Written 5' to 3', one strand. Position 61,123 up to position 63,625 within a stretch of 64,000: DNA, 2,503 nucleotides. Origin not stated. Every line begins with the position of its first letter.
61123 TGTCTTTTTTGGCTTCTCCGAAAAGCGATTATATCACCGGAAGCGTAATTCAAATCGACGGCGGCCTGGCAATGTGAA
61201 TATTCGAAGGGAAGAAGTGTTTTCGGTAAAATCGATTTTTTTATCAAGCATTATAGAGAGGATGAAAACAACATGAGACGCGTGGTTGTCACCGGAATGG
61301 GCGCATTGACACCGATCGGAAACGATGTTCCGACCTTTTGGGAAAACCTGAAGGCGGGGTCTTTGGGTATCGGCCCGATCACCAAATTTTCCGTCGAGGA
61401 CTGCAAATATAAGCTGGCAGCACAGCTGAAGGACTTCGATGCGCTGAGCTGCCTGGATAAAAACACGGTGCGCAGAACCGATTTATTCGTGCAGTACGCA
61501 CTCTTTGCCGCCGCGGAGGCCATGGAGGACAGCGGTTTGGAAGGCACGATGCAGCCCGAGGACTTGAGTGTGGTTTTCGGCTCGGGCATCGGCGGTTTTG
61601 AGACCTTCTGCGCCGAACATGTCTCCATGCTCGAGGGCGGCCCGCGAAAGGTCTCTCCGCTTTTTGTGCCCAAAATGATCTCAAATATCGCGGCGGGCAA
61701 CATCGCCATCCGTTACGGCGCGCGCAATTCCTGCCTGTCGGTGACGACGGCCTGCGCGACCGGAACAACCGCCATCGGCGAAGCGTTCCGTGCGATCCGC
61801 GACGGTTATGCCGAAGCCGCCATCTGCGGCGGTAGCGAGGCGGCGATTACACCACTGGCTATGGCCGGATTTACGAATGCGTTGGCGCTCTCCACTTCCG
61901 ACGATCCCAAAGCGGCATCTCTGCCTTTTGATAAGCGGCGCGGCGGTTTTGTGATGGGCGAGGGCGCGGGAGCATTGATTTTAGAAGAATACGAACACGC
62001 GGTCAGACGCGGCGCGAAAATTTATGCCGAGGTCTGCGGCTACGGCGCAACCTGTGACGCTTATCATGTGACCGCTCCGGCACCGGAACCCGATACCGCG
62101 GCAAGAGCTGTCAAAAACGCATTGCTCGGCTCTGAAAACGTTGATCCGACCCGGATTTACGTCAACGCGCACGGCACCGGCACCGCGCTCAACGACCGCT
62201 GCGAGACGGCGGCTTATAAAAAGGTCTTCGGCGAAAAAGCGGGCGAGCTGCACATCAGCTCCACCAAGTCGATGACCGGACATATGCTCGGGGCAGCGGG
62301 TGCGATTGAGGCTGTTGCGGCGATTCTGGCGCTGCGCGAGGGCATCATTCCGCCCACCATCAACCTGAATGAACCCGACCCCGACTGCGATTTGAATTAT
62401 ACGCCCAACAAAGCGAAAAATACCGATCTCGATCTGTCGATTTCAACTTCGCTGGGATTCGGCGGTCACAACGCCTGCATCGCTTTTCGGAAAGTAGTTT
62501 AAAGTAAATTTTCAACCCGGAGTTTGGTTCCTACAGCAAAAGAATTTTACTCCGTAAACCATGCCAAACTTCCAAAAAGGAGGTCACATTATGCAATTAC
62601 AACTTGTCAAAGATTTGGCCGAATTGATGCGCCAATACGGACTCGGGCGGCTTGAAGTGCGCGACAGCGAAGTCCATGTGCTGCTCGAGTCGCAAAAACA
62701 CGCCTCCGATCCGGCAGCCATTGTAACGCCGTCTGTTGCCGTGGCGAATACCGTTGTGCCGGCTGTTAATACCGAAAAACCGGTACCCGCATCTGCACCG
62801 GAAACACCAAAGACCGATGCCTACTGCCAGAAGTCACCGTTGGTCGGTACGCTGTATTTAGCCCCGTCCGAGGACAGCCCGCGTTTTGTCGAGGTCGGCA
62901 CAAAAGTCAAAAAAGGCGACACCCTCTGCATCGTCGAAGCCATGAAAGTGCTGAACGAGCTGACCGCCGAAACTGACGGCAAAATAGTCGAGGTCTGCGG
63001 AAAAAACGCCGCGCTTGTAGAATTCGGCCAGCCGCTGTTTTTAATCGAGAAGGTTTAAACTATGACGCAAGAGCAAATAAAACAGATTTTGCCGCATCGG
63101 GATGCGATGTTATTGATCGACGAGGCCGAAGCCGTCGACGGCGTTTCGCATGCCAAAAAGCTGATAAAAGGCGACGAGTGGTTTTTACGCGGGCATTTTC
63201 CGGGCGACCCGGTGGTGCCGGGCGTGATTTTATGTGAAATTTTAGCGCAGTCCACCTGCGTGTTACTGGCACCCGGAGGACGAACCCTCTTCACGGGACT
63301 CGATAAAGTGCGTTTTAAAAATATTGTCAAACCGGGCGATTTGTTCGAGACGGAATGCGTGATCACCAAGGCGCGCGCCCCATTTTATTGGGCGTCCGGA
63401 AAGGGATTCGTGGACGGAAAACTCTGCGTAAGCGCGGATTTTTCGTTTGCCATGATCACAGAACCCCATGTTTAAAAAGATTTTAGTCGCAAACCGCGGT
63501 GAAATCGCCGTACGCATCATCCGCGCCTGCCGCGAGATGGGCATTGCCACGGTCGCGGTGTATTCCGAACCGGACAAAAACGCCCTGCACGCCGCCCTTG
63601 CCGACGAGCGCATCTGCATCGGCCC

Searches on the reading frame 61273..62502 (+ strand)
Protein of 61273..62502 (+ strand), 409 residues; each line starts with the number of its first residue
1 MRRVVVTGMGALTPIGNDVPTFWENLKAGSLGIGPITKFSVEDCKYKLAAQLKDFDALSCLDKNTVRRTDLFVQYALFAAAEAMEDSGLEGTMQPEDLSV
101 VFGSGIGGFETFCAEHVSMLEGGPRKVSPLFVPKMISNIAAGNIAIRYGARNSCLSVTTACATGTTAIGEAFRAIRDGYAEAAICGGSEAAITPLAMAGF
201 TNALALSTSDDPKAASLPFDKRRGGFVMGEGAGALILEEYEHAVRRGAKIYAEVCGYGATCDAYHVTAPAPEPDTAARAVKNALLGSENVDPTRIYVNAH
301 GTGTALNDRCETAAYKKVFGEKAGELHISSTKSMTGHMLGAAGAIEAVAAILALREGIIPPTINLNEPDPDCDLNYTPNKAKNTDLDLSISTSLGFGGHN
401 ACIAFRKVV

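Call 28: search_protein_families(library=pfam, proteins=[window:61273-62502:+], max_evalue=0.001)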
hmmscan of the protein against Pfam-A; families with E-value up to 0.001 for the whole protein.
window:61273-62502:+ (409 aa): 2 families
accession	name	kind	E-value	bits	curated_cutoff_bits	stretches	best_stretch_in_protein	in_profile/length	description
PF00109.32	ketoacyl-synt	-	7.9e-54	183.3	20.8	1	1-243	1-252/252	Beta-ketoacyl synthase, N-terminal domain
PF02801.28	Ketoacyl-synt_C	-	1.2e-35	122.5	20.8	1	251-365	1-118/119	Beta-ketoacyl synthase, C-terminal domain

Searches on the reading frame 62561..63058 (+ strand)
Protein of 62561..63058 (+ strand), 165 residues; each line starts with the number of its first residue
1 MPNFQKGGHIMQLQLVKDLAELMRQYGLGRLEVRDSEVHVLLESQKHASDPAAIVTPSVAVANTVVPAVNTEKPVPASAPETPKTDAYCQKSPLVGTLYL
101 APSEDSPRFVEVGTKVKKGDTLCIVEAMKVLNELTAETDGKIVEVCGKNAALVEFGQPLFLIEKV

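Call 28: search_protein_families(library=pfam, proteins=[window:62561-63058:+], max_evalue=0.001)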
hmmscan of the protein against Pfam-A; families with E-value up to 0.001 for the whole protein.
window:62561-63058:+ (165 aa): 2 families
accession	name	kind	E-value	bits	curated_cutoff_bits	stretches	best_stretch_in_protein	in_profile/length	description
PF00364.28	Biotin_lipoyl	-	1.6e-17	63.6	22.1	1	91-162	4-73/73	Biotin-requiring enzyme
PF01597.25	GCV_H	-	4e-06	27.2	22.2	1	110-146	39-75/122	Glycine cleavage H-protein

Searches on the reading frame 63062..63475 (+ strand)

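Call 28: search_protein_families(library=pfam, proteins=[window:63062-63475:+], max_evalue=0.001)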
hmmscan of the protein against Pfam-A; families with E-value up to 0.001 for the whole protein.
window:63062-63475:+ (137 aa): 1 family
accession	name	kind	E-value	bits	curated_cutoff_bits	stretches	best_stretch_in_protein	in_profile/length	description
PF07977.19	FabA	-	5.7e-18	65.3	23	1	10-125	1-137/138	FabA-like domain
